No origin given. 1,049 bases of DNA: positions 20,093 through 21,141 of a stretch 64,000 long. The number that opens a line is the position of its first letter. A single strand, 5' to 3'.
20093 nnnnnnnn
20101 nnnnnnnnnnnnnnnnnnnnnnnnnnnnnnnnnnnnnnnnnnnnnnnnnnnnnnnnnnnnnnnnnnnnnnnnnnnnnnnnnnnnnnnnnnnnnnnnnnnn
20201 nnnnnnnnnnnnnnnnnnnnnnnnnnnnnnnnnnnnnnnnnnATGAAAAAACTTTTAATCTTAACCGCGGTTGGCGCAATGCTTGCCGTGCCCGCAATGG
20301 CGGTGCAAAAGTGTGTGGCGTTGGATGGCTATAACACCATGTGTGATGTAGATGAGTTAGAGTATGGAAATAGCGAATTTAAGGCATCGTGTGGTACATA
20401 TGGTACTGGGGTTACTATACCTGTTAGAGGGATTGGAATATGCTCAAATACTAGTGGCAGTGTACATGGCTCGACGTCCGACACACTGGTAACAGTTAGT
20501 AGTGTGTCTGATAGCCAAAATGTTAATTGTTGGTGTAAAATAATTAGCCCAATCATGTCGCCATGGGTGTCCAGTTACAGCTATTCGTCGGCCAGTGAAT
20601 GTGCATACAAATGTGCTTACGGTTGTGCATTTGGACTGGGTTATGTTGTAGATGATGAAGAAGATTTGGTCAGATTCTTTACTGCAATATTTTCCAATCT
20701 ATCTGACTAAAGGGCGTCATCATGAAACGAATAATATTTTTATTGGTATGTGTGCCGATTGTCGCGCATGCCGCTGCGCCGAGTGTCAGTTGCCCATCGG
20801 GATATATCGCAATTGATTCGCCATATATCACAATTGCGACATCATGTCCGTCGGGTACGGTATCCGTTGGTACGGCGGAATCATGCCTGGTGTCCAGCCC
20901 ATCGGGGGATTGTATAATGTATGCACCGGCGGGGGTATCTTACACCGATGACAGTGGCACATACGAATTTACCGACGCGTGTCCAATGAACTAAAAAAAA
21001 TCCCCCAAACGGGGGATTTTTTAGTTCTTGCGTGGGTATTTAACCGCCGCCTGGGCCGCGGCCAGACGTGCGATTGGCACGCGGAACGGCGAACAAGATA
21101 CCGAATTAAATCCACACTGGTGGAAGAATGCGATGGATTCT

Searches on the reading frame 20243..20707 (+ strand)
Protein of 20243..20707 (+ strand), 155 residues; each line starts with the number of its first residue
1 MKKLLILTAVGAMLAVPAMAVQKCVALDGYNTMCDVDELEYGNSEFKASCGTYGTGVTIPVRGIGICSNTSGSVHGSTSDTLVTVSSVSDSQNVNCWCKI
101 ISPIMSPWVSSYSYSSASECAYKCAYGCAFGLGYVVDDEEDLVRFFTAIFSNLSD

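Call 23: search_protein_families(library=pfam, proteins=[window:20243-20707:+], max_evalue=1)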
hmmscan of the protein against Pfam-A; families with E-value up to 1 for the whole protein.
window:20243-20707:+ (155 aa): 1 family
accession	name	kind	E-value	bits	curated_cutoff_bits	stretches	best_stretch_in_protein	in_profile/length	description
PF24794.1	Duc1_FFAT_like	-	0.01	16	25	1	136-148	4-18/26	Duc1 FFAT-like motif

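Call 24: search_protein_families(library=ncbifam, proteins=[window:20243-20707:+], max_evalue=1)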
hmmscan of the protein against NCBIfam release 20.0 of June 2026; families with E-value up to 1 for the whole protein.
window:20243-20707:+ (155 aa): 0 families

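Call 59: find_homologous_proteins(query=window:20243-20707:+, max_evalue=0.001)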
Query window:20243-20707:+ (155 aa): 19 proteins with E <= 0.001 among 85 candidates.
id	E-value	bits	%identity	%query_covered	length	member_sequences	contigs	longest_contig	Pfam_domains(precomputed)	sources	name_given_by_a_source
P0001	8.3e-98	342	100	100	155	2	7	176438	-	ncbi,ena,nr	ncbi:MAG: hypothetical protein J6L70_02845 [Alphaproteobacteria bacterium]|nr:hypothetical protein [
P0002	8.6e-33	131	52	83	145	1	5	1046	-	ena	-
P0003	1.1e-32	131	52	83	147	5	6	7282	-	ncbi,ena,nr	ncbi:MAG: hypothetical protein IJD41_00200 [Alphaproteobacteria bacterium]|nr:hypothetical protein [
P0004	5.4e-31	126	45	100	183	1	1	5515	-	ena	-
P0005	1.8e-30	124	49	83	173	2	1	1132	-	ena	-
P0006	7.9e-30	122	51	83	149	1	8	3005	-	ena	-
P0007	1.5e-29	121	51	83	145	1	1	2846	-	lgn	-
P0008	8.9e-26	109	42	100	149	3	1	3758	-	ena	-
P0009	6.1e-25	106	44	99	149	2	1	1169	-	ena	-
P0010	1.5e-22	98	42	100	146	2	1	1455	-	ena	-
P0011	5.1e-21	93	41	100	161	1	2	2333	-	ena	-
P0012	9.5e-21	92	42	100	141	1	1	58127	-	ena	-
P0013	1.5e-20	92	41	100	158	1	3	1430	-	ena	-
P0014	9.0e-20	89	42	100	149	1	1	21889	-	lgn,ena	-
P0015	1.4e-17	82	38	95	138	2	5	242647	-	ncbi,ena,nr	ncbi:MAG: hypothetical protein IKB05_02725 [Alphaproteobacteria bacterium]|nr:hypothetical protein [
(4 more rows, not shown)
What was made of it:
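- Tried and rejected: The 19 homolog clusters are all 'hypothetical' (call 59).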

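Call 65: predict_structure(alignment_id=A6)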
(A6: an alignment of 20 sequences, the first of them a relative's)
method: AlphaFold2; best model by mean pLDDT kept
length: 155 residues; sequences in the alignment: 20
mean_pLDDT: 80.4   pTM: 0.74
mean pLDDT of the five models: 80.4, 79.8, 79.7, 79.0, 77.9
residues with pLDDT >= 90: 49; 70-90: 72; 50-70: 27; < 50: 7
segments of 3 or more residues with pLDDT < 50: none
pLDDT, mean of each block of 10 residues (from residue 1): 52 51 71 87 92 89 93 82 77 88 91 90 91 74 86 66
secondary structure, 60 per line:
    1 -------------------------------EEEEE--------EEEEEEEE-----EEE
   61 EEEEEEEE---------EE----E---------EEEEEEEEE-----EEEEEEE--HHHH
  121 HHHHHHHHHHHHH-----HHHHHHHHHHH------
elements in order: E32-36 E45-52 E58-68 E94-102 E108-114 H117-133 H139-149

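Call 69: fold_search(model_id=the predicted structure, library=pdb)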
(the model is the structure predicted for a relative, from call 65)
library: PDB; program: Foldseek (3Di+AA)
matches with E <= 10: 136; with E <= 0.001: 0
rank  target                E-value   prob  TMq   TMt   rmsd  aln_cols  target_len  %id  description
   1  6sge_B                1.0e+00  0.05  0.14  0.17  13.5       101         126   13  Crystal structure of Human RHOB-GTP in complex with nanobody B6 (released 2019-09-25)
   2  3gfg_I                1.2e+00  0.03  0.16  0.08  16.2       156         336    9  Structure of putative oxidoreductase yvaA from Bacillus subtilis in triclinic form (released 2009-03-24)
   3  5myj_A                1.4e+00  0.09  0.15  0.15  19.2        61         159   16  Structure of 70S ribosome from Lactococcus lactis (released 2017-10-11)
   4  4ocl_C                1.5e+00  0.04  0.15  0.18  13.3       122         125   11  Crystal Structure of the Rpn8-Rpn11 MPN domain heterodimer, crystal form Ia (released 2014-01-29)
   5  8q7s_F                1.5e+00  0.03  0.15  0.17  13.3       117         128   13  Crystal structure of the SARS-CoV-2 RBD (Wuhan) with neutralizing VHHs Ma6F06 and Re21H01 (released 2023-12-20)
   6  6h6z_C                1.5e+00  0.03  0.13  0.15  13.9       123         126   12  GI.1 human norovirus protruding domain in complex with Nano-62 (released 2018-12-19)
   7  3gdo_B                1.6e+00  0.02  0.14  0.09  16.9       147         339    8  Crystal structure of putative oxidoreductase yvaA from Bacillus subtilis (released 2009-03-24)
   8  8pn5_C                1.9e+00  0.03  0.17  0.11  10.6        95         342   16  Crystal structure of the HC7-Glu200Ala mutant complexed to a triglycopeptide (released 2024-03-06)
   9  7yvg_I                1.9e+00  0.03  0.13  0.17  13.9       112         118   12  Omicron BA.4/5 SARS-CoV-2 S in complex with TH132 Fab (released 2023-06-28)
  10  3htx_D                2.2e+00  0.05  0.19  0.05  10.8        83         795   14  Crystal structure of small RNA methyltransferase HEN1 (released 2009-09-29)
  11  2l8o_MODEL_1_A        2.4e+00  0.03  0.18  0.19  16.3       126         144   10  Solution structure of Chr148 from Cytophaga hutchinsonii, Northeast Structural Genomics Consortium Target Chr1 (released 2011-03-02)
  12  6tyl_C                2.5e+00  0.03  0.17  0.22  12.8       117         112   11  Crystal structure of mammalian Ric-8A:Galpha(i):nanobody complex (released 2020-03-11)
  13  3hd0_B                2.6e+00  0.04  0.14  0.11   8.7        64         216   23  Crystal structure of Tm1865, an Endonuclease V from Thermotoga Maritima (released 2009-07-14)
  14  8idi_A                2.6e+00  0.01  0.13  0.15  15.1       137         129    9  Crystal structure of nanobody VHH-T71 with MERS-CoV RBD (released 2024-02-28)
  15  4run_B                2.8e+00  0.02  0.18  0.18  10.2        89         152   12  Crystal structure of human odorant binding protein OBPIIa (released 2015-04-08)
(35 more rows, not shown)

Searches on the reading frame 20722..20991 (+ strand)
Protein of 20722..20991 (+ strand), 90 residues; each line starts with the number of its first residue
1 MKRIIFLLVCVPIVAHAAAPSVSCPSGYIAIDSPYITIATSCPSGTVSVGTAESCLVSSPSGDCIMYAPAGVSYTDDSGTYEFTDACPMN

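Call 18: find_related_loci(query=A2, collection=genome_contigs, flank=4000)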
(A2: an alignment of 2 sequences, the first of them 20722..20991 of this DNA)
Query A2 (90 aa) in genome_contigs; peptide patterns used: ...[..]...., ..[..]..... (x = any residue, [..] = any of these).
53 stretches matched a pattern; 19 encode a relative of the query (tblastn E <= 1e-3); 19 distinct loci.
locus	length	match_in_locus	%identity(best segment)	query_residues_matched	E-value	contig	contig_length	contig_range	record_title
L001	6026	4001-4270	86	1-90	2e-47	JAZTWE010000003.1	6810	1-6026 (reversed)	MAG: Candidatus Enterousia sp. isolate T1900045334_YK20190023.MAGScoT_cleanbin_000100 SGB_6575_k141_5091034, whole genom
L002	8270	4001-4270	82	1-90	1e-46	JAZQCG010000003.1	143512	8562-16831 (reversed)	MAG: Candidatus Enterousia sp. isolate T1900044638_TS20190104.MAGScoT_cleanbin_000053 SGB_1212_k141_1383296, whole genom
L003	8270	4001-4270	84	1-90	1e-46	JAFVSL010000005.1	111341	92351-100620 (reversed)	MAG: Alphaproteobacteria bacterium isolate RGIG5353 Sheep_Colon-3__c146834, whole genome shotgun sequence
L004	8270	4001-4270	82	1-90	4e-46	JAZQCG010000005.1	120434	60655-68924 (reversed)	MAG: Candidatus Enterousia sp. isolate T1900044638_TS20190104.MAGScoT_cleanbin_000053 SGB_1212_k141_1696457, whole genom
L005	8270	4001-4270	80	1-90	3e-46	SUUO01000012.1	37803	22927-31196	MAG: Alphaproteobacteria bacterium isolate SIG48 NODE_5859_length_37803_cov_2.126951, whole genome shotgun sequence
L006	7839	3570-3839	80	1-90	5e-46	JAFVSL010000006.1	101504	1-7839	MAG: Alphaproteobacteria bacterium isolate RGIG5353 Sheep_Colon-3__c490225, whole genome shotgun sequence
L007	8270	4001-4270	79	1-90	3e-45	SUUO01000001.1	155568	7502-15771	MAG: Alphaproteobacteria bacterium isolate SIG48 NODE_451_length_155568_cov_2.099600, whole genome shotgun sequence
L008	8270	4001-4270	79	1-90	2e-44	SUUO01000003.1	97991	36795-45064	MAG: Alphaproteobacteria bacterium isolate SIG48 NODE_1278_length_97991_cov_1.988096, whole genome shotgun sequence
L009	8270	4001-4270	72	1-90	1e-41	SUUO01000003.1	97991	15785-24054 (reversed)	MAG: Alphaproteobacteria bacterium isolate SIG48 NODE_1278_length_97991_cov_1.988096, whole genome shotgun sequence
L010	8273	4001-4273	77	1-90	1e-40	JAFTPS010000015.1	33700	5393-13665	MAG: Alphaproteobacteria bacterium isolate RGIG4037 Roe_deer_Cecum-5__c5391, whole genome shotgun sequence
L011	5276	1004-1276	73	1-90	3e-39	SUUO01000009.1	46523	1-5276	MAG: Alphaproteobacteria bacterium isolate SIG48 NODE_4348_length_46523_cov_2.125916, whole genome shotgun sequence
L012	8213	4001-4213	82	20-90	2e-36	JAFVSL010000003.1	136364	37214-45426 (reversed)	MAG: Alphaproteobacteria bacterium isolate RGIG5353 Sheep_Colon-3__c59735, whole genome shotgun sequence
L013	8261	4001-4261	71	3-89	2e-35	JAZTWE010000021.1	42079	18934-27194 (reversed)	MAG: Candidatus Enterousia sp. isolate T1900045334_YK20190023.MAGScoT_cleanbin_000100 SGB_6575_k141_1954784, whole genom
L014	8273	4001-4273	64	1-90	8e-32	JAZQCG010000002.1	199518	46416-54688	MAG: Candidatus Enterousia sp. isolate T1900044638_TS20190104.MAGScoT_cleanbin_000053 SGB_1212_k141_2116128, whole genom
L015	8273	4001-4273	52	1-90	3e-25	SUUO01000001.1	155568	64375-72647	MAG: Alphaproteobacteria bacterium isolate SIG48 NODE_451_length_155568_cov_2.099600, whole genome shotgun sequence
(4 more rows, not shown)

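Call 23: search_protein_families(library=pfam, proteins=[window:20722-20991:+], max_evalue=1)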
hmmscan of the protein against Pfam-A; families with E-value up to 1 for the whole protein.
window:20722-20991:+ (90 aa): 1 family
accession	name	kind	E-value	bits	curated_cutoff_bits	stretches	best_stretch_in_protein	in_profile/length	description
PF08460.16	SH3_5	-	0.19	12.3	22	0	11-30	15-34/68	Bacterial SH3 domain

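Call 24: search_protein_families(library=ncbifam, proteins=[window:20722-20991:+], max_evalue=1)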
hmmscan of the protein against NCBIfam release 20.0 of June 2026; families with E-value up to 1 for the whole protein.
window:20722-20991:+ (90 aa): 1 family
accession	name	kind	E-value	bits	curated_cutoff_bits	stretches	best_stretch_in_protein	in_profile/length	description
NF007759.0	PRK10440.1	equivalog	0.2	10.8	422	1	3-57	235-284/330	iron-enterobactin ABC transporter permease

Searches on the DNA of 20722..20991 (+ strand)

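Call 47: search_rna_families(sources=[L018, L028, L033, L041, L057, L072, L078, L053, L030, L061, L093, L065, L105, L036], threshold=gathering)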
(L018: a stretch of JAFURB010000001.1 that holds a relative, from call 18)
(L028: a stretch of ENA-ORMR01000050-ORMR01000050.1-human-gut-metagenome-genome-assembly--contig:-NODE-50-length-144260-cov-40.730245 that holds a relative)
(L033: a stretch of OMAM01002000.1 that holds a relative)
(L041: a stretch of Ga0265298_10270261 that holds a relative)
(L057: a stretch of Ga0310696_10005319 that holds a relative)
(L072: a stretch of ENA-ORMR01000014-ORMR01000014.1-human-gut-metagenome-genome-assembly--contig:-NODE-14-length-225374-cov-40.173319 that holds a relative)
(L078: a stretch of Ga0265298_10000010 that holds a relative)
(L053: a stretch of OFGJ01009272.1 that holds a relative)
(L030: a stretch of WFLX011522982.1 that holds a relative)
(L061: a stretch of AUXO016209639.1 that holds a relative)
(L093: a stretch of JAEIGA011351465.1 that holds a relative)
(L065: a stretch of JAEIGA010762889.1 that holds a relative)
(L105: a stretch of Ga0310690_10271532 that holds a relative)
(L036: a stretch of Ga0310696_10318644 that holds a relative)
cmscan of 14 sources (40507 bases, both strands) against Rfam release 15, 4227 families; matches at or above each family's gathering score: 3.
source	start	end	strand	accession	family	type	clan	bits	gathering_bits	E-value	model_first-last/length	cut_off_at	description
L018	6059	6439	-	RF01849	alpha_tmRNA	Gene;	CL00001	144.8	50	7.8e-40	1-355/355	no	Alphaproteobacteria transfer-messenger RNA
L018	6151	6383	-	RF04321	tmRNA_permuted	Gene;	-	124.9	47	3.6e-24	1-213/213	no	permuted transfer-messenger RNA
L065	1433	1506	+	RF00005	tRNA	Gene; tRNA;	CL00001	59.6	29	1.5e-10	1-71/71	no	tRNA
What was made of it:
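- On Any Rfam 15 family (4227 covariance models): No hit falls on the leaders in 14 diverse loci (call 47).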
